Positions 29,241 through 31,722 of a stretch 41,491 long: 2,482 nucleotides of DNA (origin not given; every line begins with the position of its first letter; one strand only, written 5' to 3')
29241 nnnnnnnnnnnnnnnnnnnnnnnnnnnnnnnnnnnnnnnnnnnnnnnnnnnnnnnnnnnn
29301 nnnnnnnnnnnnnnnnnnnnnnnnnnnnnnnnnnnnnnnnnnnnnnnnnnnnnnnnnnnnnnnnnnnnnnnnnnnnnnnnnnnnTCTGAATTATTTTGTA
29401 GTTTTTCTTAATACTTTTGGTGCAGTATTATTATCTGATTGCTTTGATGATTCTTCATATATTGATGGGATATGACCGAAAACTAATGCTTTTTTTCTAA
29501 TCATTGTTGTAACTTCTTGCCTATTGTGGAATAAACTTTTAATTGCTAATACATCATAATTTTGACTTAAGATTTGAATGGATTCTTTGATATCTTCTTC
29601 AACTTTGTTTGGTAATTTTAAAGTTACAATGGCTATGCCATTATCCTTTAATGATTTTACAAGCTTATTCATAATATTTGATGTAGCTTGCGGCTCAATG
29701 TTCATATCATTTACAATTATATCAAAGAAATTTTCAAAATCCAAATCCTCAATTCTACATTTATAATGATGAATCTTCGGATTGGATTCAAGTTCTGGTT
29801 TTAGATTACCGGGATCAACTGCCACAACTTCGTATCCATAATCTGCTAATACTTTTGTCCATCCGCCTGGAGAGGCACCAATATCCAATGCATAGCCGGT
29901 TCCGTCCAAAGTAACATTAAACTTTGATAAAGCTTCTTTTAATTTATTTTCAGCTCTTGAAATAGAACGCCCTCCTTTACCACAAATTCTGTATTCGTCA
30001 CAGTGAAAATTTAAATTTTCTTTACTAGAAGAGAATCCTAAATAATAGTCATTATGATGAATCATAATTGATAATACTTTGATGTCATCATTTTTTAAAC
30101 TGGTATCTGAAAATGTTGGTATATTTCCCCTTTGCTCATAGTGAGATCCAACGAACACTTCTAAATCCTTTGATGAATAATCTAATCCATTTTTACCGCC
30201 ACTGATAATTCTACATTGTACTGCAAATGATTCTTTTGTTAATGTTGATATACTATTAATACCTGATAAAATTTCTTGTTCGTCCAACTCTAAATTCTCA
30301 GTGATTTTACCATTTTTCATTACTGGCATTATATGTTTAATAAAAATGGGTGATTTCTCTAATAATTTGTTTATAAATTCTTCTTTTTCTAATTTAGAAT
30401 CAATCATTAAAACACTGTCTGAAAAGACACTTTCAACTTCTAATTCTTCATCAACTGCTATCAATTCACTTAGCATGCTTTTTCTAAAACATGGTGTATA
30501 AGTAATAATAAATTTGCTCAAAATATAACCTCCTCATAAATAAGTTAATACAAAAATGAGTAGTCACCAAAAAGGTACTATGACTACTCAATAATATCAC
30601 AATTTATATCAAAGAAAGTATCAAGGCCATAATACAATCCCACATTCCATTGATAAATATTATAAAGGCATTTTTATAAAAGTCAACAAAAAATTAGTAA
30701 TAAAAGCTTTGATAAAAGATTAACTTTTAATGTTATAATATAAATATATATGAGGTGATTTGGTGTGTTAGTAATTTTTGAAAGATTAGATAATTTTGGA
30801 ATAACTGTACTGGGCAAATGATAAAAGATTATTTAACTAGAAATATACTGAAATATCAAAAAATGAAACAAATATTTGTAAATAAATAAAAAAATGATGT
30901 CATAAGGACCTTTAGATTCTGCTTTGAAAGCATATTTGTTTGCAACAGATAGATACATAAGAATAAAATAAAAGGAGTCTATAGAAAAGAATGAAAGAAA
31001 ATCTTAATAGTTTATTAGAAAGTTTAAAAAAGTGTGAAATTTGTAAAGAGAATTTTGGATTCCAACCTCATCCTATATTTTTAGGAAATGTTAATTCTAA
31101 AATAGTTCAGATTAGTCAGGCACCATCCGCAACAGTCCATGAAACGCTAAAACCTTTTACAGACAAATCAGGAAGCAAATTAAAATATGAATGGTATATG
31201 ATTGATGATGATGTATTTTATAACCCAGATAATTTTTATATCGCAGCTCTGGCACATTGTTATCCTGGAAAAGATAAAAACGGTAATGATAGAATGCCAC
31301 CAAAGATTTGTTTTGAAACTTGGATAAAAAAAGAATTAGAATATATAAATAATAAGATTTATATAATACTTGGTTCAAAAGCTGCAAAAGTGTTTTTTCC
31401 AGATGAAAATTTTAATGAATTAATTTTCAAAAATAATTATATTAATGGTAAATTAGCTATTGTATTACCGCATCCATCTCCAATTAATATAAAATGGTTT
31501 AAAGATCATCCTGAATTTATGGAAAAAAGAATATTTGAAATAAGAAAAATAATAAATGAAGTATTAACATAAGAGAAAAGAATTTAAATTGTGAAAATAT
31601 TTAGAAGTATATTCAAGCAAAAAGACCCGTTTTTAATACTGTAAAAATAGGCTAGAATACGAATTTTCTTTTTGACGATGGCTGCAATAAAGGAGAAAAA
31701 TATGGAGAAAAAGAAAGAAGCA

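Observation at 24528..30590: Seven-gene radical-SAM RiPP-like operon that does not fit a class I can name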

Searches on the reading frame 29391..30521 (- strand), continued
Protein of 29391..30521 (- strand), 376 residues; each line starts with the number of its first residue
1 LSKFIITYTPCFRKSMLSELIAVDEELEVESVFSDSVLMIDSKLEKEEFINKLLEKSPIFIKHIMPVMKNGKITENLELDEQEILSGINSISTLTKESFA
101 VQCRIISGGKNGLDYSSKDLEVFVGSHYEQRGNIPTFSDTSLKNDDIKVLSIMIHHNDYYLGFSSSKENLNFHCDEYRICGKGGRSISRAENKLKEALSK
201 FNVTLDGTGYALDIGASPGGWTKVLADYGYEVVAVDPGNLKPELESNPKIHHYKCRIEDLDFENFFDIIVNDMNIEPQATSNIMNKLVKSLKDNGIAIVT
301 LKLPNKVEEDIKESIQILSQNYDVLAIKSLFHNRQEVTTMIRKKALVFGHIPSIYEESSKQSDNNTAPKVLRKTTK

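Call 70: find_encoding_contigs(protein=P0236, flank=8000, max_places=1)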
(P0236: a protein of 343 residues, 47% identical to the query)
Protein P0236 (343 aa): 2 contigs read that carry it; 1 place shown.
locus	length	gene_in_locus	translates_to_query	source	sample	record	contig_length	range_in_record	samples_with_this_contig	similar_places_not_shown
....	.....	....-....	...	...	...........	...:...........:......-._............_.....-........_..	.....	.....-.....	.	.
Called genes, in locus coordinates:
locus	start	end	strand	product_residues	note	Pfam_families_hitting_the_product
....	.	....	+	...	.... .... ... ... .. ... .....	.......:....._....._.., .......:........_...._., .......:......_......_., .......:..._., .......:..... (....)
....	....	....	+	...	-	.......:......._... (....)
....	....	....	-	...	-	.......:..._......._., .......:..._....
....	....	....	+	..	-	-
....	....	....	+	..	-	-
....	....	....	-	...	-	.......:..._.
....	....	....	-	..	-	-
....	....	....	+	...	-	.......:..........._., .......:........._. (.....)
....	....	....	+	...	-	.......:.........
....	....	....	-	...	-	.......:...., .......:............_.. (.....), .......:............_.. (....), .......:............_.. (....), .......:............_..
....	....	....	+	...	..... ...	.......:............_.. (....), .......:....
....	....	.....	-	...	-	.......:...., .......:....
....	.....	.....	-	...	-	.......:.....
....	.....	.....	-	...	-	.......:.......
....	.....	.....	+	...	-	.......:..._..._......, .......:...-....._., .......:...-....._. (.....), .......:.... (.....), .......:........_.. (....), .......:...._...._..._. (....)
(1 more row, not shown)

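Call 77: search_protein_families(library=padloc, proteins=[window:29391-30521:-], max_evalue=0.001)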
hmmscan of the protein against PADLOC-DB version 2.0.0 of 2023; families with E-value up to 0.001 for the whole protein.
window:29391-30521:- (376 aa): 1 family
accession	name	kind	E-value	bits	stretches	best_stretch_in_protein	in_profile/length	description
PDLC04134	mad2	-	1.8e-12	44.9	1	208-333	292-428/492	mads_2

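Call 101: search_protein_families(library=ncbifam, proteins=[L215:5585-6724:+, L216:5048-5809:+, L216:12693-13460:+, L213:3807-4952:+], max_evalue=0.00001)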
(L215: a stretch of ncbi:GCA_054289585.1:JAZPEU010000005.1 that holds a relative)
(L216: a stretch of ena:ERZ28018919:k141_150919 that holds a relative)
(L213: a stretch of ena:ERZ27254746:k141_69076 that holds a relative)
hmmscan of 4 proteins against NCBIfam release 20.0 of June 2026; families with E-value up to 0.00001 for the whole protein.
L215:5585-6724:+ (379 aa): 0 families

L216:5048-5809:+ (253 aa): 6 families
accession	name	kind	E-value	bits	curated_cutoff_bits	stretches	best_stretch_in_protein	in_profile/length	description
TIGR01721.1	AMN-like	hypoth_equivalog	1.9e-09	37.1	307.2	1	77-205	68-199/269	AMP nucleosidase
NF005500.0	PRK07115.1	equivalog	2.3e-09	36.9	264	1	78-205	72-201/261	AMP nucleosidase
NF004489.0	PRK05819.1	subfamily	6.2e-08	32.2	230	1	46-212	34-202/236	DeoD-type purine-nucleoside phosphorylase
TIGR01718.1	Uridine-psphlse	equivalog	2.5e-07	30.3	280.3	1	59-178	43-163/245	uridine phosphorylase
TIGR00107.1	deoD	equivalog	1.2e-06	28.2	232.25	1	46-215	30-201/232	purine-nucleoside phosphorylase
NF009914.0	PRK13374.1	subfamily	6.1e-06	26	338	1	46-215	37-205/235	DeoD-type purine-nucleoside phosphorylase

L216:12693-13460:+ (255 aa): 29 families (the best 25 are shown)
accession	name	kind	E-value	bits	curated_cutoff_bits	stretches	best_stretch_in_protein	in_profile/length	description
TIGR04317.1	W_rSAM_matur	equivalog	5.7e-12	45.4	380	1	8-154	2-147/349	tungsten cofactor oxidoreductase radical SAM maturase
TIGR02668.1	moaA_archaeal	equivalog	1.2e-11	44.2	325.25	1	8-96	8-98/303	GTP 3',8-cyclase MoaA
TIGR02666.1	moaA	equivalog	1.8e-11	43.6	284.05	1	9-120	9-124/336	GTP 3',8-cyclase MoaA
TIGR04167.1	rSAM_SeCys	equivalog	3.7e-11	42.8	300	1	4-155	2-153/303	arsenosugar biosynthesis radical SAM (seleno)protein ArsS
NF001199.0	PRK00164.2-1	equivalog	8.5e-11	41.5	231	1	8-96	10-100/308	GTP 3',8-cyclase MoaA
TIGR04280.1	geopep_mat_rSAM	hypoth_equivalog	9.9e-10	37.9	400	1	9-106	83-191/428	geopeptide radical SAM maturase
NF038283.1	viperin_w_prok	equivalog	2.1e-09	36.9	180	1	16-102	8-99/281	viperin family antiviral radical SAM protein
TIGR04054.1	rSAM_NirJ1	equivalog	3.4e-09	35.8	650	1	13-100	39-127/387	putative heme d1 biosynthesis radical SAM protein NirJ1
NF033640.1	N_Twi_rSAM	subfamily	4.4e-09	35.9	170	1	8-145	109-268/398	twitch domain-containing radical SAM protein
TIGR03977.1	rSAM_pair_HxsC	equivalog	4.7e-09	35.5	267.9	1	13-134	28-148/292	His-Xaa-Ser system radical SAM maturase HxsC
TIGR04478.1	rSAM_YfkAB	equivalog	9.3e-09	35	250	1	8-77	23-96/363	radical SAM/CxCxxxxC motif protein YfkAB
NF047865.1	rSAM_PapB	equivalog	4.7e-08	32.6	340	1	8-104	1-109/330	PapB family radical SAM/SPASM ranthipeptide maturase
TIGR04051.1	rSAM_NirJ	equivalog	5.9e-08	32.1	515.45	1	12-97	4-90/354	heme d1 biosynthesis radical SAM protein NirJ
NF045646.2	rSAM_Se_TrsS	equivalog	7.9e-08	31.3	490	1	12-98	88-176/441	radical SAM (seleno)protein TrsS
NF038107.1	rSAM_NF038107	equivalog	1.9e-07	30.2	600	1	10-158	86-243/444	Cys-every-fifth radical SAM/SPASM peptide maturase CefB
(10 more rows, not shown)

L213:3807-4952:+ (381 aa): 60 families (the best 25 are shown)
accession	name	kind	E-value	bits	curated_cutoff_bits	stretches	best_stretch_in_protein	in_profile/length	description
TIGR02109.1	PQQ_syn_pqqE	equivalog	3.1e-30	105.3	381.35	1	9-346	3-332/358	pyrroloquinoline quinone biosynthesis protein PqqE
TIGR04055.1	rSAM_NirJ2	equivalog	6.4e-30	104.8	500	1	20-331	7-308/326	putative heme d1 biosynthesis radical SAM protein NirJ2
TIGR03962.1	mycofact_rSAM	equivalog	3.3e-29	102.1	265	1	19-347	18-334/339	mycofactocin radical SAM maturase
TIGR04133.1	rSAM_w_lipo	hypoth_equivalog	3.8e-29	101.7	425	1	19-323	30-327/350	TIGR04133 family radical SAM/SPASM protein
TIGR04545.1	rSAM_ahbD_hemeb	equivalog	4.5e-29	102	500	1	19-213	6-195/339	heme b synthase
TIGR04317.1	W_rSAM_matur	equivalog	1e-25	90.6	380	1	13-324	4-320/349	tungsten cofactor oxidoreductase radical SAM maturase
TIGR04250.1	SCM_rSAM_ScmE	equivalog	1.9e-23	83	400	1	11-188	1-171/358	SynChlorMet cassette radical SAM/SPASM protein ScmE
NF050035.1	rSAM_WgK_link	exception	2.5e-20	72.8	650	1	12-239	8-226/367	radical SAM/SPASM peptide maturase WgkB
TIGR04051.1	rSAM_NirJ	equivalog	8.8e-20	71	515.45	1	19-204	8-185/354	heme d1 biosynthesis radical SAM protein NirJ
TIGR03913.1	rad_SAM_trio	equivalog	2.3e-19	69.2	591.75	1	17-207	23-204/477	GDL motif peptide-associated radical SAM/SPASM maturase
NF038283.1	viperin_w_prok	equivalog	3.6e-19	69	180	1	19-192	8-185/281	viperin family antiviral radical SAM protein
NF047865.1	rSAM_PapB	equivalog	5.3e-19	68.6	340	1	17-324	7-313/330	PapB family radical SAM/SPASM ranthipeptide maturase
TIGR04054.1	rSAM_NirJ1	equivalog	1.8e-18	66.3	650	1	19-186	42-201/387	putative heme d1 biosynthesis radical SAM protein NirJ1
TIGR04546.1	rSAM_ahbC_deAc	equivalog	2.1e-18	66.3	650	1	19-186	45-204/390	12,18-didecarboxysiroheme deacetylase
TIGR04053.2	TIGR04053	equivalog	2.2e-17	63.4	395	1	19-213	14-204/366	TIGR04053 family radical SAM/SPASM domain-containing protein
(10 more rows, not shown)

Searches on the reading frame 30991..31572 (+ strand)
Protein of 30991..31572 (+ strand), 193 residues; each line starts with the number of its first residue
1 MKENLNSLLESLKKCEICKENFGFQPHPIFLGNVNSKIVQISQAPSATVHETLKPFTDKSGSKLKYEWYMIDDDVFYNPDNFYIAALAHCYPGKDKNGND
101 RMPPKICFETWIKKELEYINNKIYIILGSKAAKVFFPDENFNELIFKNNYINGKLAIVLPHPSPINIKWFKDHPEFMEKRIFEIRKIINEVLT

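Call 3: search_protein_families(library=pfam, proteins=[window:30991-31572:+], max_evalue=0.01)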
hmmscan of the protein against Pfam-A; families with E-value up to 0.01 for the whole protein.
window:30991-31572:+ (193 aa): 1 family
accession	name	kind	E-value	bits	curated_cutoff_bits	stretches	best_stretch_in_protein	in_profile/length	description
PF03167.25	UDG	-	1.7e-21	77.3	24.3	1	31-181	3-137/141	Uracil DNA glycosylase superfamily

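Call 4: search_protein_families(library=ncbifam, proteins=[window:30991-31572:+], max_evalue=0.01)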
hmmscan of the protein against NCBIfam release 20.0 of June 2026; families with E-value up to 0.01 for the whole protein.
window:30991-31572:+ (193 aa): 2 families
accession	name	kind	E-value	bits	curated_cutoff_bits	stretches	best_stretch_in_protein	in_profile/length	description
NF040953.1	Arch_udg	equivalog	1.9e-08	34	250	1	6-141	2-132/184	type-4 uracil-DNA glycosylase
TIGR00758.1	UDG_fam4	subfamily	2.2e-08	34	125.3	1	31-154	17-138/173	uracil-DNA glycosylase, family 4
